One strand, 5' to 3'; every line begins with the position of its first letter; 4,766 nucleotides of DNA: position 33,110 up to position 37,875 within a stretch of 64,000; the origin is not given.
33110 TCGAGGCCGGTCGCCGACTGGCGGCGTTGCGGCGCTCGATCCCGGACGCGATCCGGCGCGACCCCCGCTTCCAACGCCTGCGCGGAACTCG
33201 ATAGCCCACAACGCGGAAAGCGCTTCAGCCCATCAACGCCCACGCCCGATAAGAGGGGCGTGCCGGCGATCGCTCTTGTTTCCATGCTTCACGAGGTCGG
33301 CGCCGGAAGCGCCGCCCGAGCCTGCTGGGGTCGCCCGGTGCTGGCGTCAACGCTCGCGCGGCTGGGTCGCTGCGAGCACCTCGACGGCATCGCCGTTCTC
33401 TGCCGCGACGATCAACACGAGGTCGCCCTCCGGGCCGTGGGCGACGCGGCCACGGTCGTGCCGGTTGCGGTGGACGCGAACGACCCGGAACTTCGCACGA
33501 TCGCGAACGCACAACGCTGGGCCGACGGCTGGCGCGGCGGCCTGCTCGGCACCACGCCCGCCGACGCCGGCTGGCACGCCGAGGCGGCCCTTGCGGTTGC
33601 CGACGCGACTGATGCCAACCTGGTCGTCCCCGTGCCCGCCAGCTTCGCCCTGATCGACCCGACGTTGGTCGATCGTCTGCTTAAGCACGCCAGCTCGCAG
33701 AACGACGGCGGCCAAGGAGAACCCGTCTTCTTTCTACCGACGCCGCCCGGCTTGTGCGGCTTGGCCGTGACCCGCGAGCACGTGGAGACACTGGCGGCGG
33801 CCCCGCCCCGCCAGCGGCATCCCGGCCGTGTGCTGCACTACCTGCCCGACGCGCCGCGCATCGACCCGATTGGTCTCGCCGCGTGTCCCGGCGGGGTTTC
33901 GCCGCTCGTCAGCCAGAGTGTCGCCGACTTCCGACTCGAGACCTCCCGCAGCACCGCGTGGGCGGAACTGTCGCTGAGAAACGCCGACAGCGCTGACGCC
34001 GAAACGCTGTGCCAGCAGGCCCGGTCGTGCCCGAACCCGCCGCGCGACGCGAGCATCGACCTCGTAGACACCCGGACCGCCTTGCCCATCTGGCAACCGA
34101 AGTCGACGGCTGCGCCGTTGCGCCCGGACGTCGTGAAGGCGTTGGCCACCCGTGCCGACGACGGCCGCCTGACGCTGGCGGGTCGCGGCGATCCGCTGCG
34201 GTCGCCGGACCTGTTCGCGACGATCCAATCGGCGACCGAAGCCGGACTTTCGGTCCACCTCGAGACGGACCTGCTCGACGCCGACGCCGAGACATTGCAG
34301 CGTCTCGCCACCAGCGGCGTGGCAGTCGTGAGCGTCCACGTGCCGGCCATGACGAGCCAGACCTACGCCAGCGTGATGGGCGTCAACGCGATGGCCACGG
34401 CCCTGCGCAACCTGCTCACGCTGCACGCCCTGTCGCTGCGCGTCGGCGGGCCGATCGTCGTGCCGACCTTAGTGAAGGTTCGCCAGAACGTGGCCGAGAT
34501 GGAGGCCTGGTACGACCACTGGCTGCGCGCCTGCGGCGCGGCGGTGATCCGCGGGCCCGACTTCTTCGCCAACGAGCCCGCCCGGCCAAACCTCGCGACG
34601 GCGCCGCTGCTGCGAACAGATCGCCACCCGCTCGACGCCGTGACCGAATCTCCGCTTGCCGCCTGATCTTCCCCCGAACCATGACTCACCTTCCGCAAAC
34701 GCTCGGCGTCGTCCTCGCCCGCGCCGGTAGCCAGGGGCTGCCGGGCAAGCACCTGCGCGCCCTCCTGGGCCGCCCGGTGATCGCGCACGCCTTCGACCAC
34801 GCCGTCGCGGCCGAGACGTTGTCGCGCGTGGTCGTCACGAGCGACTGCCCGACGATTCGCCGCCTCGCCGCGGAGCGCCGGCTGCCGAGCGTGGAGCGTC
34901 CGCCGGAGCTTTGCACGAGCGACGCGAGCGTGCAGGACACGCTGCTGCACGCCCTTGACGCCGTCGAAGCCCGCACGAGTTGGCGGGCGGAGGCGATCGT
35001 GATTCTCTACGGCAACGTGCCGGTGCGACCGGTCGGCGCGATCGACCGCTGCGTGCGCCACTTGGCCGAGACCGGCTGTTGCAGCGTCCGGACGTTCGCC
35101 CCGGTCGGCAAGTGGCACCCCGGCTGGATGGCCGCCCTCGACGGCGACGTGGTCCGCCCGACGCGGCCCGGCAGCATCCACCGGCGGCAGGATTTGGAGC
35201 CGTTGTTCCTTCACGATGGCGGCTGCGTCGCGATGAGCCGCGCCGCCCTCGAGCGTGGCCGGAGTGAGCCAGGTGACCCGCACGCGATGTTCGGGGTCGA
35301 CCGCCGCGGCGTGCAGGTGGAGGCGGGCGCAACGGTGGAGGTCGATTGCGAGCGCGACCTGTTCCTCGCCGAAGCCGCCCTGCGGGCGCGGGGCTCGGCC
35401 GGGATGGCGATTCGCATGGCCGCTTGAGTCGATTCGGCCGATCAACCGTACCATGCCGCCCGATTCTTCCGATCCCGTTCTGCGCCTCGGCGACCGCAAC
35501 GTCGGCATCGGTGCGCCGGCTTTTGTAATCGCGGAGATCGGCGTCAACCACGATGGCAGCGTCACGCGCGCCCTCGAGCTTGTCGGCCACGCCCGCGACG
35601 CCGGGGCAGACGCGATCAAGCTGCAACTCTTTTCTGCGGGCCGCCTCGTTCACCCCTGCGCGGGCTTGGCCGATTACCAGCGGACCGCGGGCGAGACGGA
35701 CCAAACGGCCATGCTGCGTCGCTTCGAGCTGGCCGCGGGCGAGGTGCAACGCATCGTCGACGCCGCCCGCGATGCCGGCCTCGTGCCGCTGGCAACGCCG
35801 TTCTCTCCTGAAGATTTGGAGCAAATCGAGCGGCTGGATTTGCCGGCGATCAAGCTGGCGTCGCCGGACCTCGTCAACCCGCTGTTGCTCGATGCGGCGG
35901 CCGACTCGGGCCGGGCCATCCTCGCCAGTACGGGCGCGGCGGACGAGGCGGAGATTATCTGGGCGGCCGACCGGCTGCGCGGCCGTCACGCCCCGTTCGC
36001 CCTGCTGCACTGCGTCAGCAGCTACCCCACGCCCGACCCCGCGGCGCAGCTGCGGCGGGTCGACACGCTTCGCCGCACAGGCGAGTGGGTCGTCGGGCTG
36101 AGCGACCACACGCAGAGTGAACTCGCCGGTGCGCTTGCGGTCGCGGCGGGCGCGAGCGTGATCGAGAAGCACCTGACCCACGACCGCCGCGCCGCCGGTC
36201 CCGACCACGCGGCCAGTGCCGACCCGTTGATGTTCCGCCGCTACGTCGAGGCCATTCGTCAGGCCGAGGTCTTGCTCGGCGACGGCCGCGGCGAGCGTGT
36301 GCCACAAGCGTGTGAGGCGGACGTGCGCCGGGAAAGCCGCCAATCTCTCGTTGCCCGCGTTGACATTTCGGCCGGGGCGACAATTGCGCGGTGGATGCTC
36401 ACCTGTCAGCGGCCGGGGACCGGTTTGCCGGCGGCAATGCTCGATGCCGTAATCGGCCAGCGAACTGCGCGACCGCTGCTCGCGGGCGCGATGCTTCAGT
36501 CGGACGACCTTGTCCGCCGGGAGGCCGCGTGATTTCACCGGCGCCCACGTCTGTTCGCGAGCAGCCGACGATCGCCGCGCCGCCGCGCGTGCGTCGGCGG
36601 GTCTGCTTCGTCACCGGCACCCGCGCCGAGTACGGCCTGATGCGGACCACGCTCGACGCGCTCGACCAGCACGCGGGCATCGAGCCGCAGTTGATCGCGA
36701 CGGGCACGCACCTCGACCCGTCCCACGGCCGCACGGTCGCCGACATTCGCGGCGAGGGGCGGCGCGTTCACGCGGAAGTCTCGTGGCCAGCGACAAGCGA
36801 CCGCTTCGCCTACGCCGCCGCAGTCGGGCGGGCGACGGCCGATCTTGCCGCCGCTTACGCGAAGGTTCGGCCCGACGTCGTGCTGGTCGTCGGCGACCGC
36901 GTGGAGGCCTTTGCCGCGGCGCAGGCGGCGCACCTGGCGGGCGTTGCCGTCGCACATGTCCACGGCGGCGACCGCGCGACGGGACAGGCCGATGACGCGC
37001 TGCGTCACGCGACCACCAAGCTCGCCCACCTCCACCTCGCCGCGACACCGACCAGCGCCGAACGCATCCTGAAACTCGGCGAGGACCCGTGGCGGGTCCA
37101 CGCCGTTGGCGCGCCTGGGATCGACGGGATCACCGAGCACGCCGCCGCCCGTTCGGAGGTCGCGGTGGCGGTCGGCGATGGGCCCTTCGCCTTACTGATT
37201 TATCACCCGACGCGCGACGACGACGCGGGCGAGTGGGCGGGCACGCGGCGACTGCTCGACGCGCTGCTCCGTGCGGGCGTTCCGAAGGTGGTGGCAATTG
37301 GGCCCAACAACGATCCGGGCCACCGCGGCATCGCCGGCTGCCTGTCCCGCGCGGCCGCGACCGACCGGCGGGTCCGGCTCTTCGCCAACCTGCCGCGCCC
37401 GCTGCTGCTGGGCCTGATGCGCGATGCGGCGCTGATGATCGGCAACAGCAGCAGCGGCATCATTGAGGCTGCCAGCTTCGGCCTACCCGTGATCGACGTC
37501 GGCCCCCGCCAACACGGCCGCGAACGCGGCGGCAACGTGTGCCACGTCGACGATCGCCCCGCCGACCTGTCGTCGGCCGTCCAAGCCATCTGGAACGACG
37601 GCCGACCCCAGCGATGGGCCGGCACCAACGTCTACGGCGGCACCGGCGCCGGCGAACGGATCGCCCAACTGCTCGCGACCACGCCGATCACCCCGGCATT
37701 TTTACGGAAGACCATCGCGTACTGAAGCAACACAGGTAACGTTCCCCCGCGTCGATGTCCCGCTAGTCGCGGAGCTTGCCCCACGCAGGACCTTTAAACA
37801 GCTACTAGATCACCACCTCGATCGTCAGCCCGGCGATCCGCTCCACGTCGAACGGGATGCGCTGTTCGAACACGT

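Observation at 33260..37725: Sialic-acid-type (CMP-nonulosonate) operon led by an unusual cytidylyltransferase-like/radical-SAM-like fusion gene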

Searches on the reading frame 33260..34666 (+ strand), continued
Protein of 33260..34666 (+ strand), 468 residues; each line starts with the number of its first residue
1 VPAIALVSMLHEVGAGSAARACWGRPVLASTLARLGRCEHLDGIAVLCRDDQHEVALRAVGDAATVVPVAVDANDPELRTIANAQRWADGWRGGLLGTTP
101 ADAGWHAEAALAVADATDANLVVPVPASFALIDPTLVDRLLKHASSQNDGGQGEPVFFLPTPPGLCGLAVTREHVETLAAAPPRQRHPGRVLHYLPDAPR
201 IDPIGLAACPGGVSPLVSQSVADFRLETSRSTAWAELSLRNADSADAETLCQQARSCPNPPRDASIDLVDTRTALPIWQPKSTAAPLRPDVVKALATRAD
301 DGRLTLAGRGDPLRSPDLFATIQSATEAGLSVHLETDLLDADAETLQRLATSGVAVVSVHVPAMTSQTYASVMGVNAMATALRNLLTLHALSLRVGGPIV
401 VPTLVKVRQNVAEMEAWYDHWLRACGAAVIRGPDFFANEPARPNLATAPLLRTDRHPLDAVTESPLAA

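Call 94: find_homologous_proteins(query=A6, max_evalue=1e-8)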
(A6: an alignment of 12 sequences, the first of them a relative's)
Query A6 (12 sequences) (544 aa, profile of the alignment): 14 proteins with E <= 1e-8 among 8000 candidates.
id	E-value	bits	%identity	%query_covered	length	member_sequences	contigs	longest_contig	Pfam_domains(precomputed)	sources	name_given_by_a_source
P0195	1.1e-241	821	100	100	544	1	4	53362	PF13186.12,PF04055.28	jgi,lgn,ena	-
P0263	1.5e-240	817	77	100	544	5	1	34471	PF13186.12,PF04055.28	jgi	-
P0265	8.0e-234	795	65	100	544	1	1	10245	PF13186.12,PF04055.28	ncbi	-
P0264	2.9e-233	793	74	100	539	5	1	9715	PF13186.12,PF04055.28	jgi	-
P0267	3.8e-218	743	33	100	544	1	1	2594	PF13186.12,PF04055.28,PF12804.14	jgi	jgi:spore coat polysaccharide biosynthesis protein SpsF (cytidylyltransferase family)/organic radica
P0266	1.8e-204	698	35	100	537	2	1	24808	PF04055.28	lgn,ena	-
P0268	1.6e-195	669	32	99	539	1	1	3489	PF13186.12,PF04055.28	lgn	-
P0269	1.7e-195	669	29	96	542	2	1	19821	PF13186.12,PF04055.28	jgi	jgi:hypothetical protein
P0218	8.7e-195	666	29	99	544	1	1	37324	PF13186.12,PF04055.28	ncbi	-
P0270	1.7e-96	342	29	100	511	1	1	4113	-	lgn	-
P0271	7.4e-35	138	27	51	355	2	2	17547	PF13186.12,PF04055.28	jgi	jgi:radical SAM protein with 4Fe4S-binding SPASM domain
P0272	2.7e-22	97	35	25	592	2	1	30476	PF13186.12,PF04055.28,PF12697.14,PF12146.16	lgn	-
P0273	2.0e-21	94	24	49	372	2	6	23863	PF13186.12,PF04055.28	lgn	-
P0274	5.8e-14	70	28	42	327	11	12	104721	PF04055.28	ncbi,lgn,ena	-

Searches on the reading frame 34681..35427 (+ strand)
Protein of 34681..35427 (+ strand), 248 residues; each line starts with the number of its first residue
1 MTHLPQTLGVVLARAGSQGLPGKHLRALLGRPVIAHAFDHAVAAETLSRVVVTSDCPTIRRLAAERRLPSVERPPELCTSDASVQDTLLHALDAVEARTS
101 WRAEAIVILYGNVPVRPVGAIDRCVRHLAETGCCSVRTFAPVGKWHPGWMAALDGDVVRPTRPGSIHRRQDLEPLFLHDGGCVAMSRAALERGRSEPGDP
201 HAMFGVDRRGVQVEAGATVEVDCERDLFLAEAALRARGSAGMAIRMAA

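Call 7: search_protein_families(library=pfam, proteins=[window:34681-35427:+], max_evalue=1)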
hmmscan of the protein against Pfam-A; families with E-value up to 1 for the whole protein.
window:34681-35427:+ (248 aa): 3 families
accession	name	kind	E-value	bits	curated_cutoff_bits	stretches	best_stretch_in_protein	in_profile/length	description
PF02348.25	CTP_transf_3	-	5.7e-14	52.9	22.6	1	9-133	2-119/217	Cytidylyltransferase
PF12804.13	NTP_transf_3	-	3.7e-05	24.4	27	1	22-149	15-132/160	MobA-like NTP transferase domain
PF01128.25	IspD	-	0.069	13.3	27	1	23-99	20-92/221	2-C-methyl-D-erythritol 4-phosphate cytidylyltransferase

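Call 8: search_protein_families(library=ncbifam, proteins=[window:34681-35427:+], max_evalue=1)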
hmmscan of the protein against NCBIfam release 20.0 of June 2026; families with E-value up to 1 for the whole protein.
window:34681-35427:+ (248 aa): 9 families
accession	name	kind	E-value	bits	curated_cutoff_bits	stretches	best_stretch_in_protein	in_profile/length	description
TIGR03584.1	PseF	equivalog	1.7e-12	47.5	205.7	1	9-232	2-218/222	pseudaminic acid cytidylyltransferase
NF003952.0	PRK05450.1-5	subfamily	1.4e-09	37.5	193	1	6-139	2-127/250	3-deoxy-manno-octulosonate cytidylyltransferase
NF003950.0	PRK05450.1-3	subfamily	1.1e-08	34.8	234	1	7-138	3-127/248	3-deoxy-manno-octulosonate cytidylyltransferase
NF009905.0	PRK13368.1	subfamily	1.6e-08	34.2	255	1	9-138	5-124/243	3-deoxy-manno-octulosonate cytidylyltransferase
NF003948.0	PRK05450.1-1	equivalog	8.5e-08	31.7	281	1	6-132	5-124/248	3-deoxy-manno-octulosonate cytidylyltransferase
TIGR00466.1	kdsB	equivalog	0.00075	19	155.2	1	11-65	7-60/241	3-deoxy-manno-octulosonate cytidylyltransferase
NF010933.0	PRK14353.1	equivalog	0.0021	16.8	505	1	23-144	25-140/453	bifunctional UDP-N-acetylglucosamine diphosphorylase/glucosamine-1-phosphate N-acetyltransferase GlmU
TIGR00453.1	ispD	equivalog_domain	0.0043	16.5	181.3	1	23-133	19-123/219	2-C-methyl-D-erythritol 4-phosphate cytidylyltransferase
TIGR01173.1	glmU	equivalog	0.042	12.7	366.85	1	23-122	20-111/452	bifunctional UDP-N-acetylglucosamine diphosphorylase/glucosamine-1-phosphate N-acetyltransferase GlmU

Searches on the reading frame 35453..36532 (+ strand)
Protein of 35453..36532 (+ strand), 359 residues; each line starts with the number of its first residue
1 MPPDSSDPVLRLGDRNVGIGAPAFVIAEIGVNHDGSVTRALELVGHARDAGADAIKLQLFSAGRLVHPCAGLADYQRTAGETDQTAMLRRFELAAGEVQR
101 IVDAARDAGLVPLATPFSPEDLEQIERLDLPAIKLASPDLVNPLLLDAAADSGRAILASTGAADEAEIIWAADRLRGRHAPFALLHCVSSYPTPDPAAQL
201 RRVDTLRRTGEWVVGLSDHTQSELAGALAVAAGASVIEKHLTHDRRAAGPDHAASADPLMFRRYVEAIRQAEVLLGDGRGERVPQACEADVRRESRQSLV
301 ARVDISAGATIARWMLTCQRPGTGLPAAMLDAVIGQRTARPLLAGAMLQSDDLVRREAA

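Call 7: search_protein_families(library=pfam, proteins=[window:35453-36532:+], max_evalue=1)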
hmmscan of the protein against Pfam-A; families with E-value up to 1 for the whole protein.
window:35453-36532:+ (359 aa): 2 families
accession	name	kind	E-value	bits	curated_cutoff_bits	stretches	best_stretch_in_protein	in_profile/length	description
PF03102.20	NeuB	-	8.8e-63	212.4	22.1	1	43-278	1-239/241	NeuB family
PF08666.17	SAF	-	1.7e-08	35.3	21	1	297-354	2-63/63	SAF domain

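Call 8: search_protein_families(library=ncbifam, proteins=[window:35453-36532:+], max_evalue=1)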
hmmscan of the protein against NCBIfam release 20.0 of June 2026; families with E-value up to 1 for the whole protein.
window:35453-36532:+ (359 aa): 4 families
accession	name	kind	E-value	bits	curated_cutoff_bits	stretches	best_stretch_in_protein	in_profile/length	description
TIGR03569.1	NeuB_NnaB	equivalog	1.7e-81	273.9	399.65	1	24-345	2-326/329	N-acetylneuraminate synthase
TIGR03586.1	PseI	equivalog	1.9e-60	204.8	340.25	1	23-345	2-324/327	pseudaminic acid synthase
TIGR03170.1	flgA_cterm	equivalog_domain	0.0012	18.8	54.65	1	294-355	11-76/137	flagellar basal body P-ring formation chaperone FlgA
TIGR03177.1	pilus_cpaB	equivalog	0.01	15.1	71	1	287-358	28-103/262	Flp pilus assembly protein CpaB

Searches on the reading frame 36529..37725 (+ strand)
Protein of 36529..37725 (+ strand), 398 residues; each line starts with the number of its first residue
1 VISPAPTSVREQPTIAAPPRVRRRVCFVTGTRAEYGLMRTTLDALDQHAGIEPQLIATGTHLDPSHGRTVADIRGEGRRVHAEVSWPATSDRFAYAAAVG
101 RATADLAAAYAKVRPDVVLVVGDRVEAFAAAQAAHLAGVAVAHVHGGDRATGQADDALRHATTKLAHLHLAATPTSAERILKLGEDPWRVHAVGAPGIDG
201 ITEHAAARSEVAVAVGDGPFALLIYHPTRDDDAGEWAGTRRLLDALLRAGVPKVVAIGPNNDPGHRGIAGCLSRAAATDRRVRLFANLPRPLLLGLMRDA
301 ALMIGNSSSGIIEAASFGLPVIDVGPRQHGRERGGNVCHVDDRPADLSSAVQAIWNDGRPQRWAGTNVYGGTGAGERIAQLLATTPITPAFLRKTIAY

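Call 7: search_protein_families(library=pfam, proteins=[window:36529-37725:+], max_evalue=1)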
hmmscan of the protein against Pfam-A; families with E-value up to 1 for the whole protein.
window:36529-37725:+ (398 aa): 3 families
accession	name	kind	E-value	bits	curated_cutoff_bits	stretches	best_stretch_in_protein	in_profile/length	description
PF02350.25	Epimerase_2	-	1e-69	235.5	30.6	1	44-382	2-346/347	UDP-N-acetylglucosamine 2-epimerase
PF00702.32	Hydrolase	-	0.021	15.6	26.4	0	38-135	103-191/191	haloacid dehalogenase-like hydrolase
PF05785.17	CNF1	-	0.11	12.2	25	1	213-282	144-209/286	Rho-activating domain of cytotoxic necrotizing factor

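Call 8: search_protein_families(library=ncbifam, proteins=[window:36529-37725:+], max_evalue=1)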
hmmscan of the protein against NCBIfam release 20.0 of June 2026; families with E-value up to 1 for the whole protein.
window:36529-37725:+ (398 aa): 3 families
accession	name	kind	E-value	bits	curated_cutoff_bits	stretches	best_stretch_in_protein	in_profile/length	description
TIGR03568.1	NeuC_NnaA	equivalog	1.8e-100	336.4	235.9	1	23-382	1-365/365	UDP-N-acetylglucosamine 2-epimerase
TIGR00236.1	wecB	equivalog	4e-19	69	210.15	1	24-382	2-362/366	non-hydrolyzing UDP-N-acetylglucosamine 2-epimerase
NF009695.0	PRK13222.1-2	equivalog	0.099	12.1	225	0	111-143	163-195/226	phosphoglycolate phosphatase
